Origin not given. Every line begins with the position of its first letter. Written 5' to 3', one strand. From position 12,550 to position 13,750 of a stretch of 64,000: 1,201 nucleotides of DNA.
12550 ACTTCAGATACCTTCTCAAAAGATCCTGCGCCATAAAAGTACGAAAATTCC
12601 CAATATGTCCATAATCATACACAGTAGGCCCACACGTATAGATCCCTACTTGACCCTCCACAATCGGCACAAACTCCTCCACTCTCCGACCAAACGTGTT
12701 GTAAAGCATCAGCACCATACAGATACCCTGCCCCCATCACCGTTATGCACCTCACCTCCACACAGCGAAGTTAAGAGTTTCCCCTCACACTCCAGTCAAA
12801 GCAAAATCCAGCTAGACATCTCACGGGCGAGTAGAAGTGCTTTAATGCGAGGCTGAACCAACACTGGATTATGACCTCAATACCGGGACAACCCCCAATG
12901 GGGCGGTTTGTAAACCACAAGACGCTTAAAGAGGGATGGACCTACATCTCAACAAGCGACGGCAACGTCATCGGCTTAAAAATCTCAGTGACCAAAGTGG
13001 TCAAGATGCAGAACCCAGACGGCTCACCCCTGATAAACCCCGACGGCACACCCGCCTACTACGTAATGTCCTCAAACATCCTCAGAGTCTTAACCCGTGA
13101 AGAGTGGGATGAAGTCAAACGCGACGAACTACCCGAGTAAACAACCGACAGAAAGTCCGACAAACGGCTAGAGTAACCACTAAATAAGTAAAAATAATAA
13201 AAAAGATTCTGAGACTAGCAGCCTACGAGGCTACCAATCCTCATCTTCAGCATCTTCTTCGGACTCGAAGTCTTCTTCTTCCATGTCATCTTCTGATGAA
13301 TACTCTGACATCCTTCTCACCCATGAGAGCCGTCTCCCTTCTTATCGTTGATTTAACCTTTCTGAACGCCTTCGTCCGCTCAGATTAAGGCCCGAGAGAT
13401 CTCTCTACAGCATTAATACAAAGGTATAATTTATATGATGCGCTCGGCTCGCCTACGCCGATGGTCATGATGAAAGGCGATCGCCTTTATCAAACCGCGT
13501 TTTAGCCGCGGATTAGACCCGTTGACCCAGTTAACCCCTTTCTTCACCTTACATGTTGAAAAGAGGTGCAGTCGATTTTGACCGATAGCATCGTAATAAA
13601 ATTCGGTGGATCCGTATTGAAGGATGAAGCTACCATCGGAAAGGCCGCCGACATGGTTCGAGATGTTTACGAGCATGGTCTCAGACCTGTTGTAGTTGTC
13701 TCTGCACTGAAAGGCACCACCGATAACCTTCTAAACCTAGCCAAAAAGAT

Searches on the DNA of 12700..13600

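Call 92: search_rna_families(source=window, start=12700, end=13600, threshold=evalue, max_evalue=1)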
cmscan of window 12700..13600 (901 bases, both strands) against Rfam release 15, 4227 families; matches with E-value up to 1: 0.
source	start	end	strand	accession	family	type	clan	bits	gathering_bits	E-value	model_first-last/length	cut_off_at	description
